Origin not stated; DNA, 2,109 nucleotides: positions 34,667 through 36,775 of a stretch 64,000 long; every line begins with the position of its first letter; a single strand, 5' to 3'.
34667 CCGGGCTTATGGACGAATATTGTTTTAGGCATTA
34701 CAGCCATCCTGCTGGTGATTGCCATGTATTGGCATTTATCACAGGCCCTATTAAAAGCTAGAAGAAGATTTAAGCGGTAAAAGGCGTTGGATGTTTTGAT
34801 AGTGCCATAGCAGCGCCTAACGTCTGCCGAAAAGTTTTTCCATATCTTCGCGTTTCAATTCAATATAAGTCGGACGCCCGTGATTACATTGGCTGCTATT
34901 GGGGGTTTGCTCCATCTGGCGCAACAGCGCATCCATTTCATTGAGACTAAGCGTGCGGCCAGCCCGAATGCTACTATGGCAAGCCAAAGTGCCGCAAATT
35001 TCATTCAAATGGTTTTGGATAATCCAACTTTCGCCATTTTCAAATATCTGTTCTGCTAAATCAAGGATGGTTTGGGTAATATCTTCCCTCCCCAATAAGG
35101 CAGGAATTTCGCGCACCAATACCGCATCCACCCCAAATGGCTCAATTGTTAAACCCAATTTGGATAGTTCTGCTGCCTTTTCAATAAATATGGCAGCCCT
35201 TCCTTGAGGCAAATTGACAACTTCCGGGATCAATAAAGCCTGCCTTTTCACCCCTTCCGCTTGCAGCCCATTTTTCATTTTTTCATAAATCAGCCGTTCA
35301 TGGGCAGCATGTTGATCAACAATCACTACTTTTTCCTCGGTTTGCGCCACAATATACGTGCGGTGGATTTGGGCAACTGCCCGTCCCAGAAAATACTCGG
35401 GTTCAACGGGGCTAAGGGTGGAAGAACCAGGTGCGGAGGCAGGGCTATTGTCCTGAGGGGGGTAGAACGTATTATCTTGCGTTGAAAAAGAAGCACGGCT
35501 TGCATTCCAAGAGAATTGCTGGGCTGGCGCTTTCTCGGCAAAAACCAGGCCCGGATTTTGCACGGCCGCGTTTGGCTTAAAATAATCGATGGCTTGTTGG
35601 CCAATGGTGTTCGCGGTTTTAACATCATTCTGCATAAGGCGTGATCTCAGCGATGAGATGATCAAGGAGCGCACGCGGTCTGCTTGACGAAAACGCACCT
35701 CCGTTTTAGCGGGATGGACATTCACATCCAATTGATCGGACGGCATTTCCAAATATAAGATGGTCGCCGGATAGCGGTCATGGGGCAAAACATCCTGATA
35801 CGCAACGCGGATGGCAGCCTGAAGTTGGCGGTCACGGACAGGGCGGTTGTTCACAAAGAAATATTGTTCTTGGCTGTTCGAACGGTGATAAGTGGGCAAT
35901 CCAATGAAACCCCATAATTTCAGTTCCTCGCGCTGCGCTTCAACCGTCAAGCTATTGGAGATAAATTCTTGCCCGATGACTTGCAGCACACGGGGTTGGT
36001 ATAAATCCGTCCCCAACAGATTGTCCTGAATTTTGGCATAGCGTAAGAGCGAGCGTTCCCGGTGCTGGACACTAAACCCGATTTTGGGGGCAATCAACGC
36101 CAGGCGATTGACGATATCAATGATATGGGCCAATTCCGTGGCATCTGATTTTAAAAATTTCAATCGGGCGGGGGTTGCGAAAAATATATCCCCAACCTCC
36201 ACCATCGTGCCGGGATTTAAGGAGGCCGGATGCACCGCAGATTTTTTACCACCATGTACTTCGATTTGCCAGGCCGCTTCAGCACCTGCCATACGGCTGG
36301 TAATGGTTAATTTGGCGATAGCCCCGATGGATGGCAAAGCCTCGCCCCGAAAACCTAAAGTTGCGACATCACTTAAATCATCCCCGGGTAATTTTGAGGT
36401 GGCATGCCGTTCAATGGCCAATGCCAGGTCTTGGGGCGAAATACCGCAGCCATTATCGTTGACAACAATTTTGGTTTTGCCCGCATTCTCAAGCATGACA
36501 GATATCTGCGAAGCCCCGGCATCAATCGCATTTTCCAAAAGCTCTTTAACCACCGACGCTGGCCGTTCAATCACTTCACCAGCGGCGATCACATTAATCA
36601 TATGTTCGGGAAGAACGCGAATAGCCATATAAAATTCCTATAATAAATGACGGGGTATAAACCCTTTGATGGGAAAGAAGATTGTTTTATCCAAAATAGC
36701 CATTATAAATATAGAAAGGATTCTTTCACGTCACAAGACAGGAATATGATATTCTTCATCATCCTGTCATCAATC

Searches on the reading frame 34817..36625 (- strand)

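Call 58: search_protein_families(library=ncbifam, proteins=[window:34817-36625:-], max_evalue=1e-20)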
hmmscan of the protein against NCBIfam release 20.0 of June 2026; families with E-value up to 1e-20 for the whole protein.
window:34817-36625:- (602 aa): 8 families
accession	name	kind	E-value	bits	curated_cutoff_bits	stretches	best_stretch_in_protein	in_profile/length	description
NF000953.0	PRK00095.2-4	equivalog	9.1e-242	804.3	693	1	2-602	3-611/611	DNA mismatch repair endonuclease MutL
NF000952.0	PRK00095.2-2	subfamily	3e-213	709.8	840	1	1-602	2-623/623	DNA mismatch repair endonuclease MutL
NF000949.0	PRK00095.1-2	equivalog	6.7e-196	653.1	750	2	1-371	6-362/634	DNA mismatch repair endonuclease MutL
TIGR00585.2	mutl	equivalog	1e-174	582.5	180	1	2-527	1-553/555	DNA mismatch repair endonuclease MutL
NF000950.0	PRK00095.1-3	equivalog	3.9e-135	451.7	756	2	2-337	4-332/641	DNA mismatch repair endonuclease MutL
NF000948.0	PRK00095.1-1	equivalog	7.5e-125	418.2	701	1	1-368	2-369/625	DNA mismatch repair endonuclease MutL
NF000951.0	PRK00095.2-1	equivalog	1e-104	351.2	391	2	2-340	5-342/559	DNA mismatch repair endonuclease MutL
NF000954.0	PRK00095.2-5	equivalog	4.7e-84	282.8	937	1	2-526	7-523/588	DNA mismatch repair endonuclease MutL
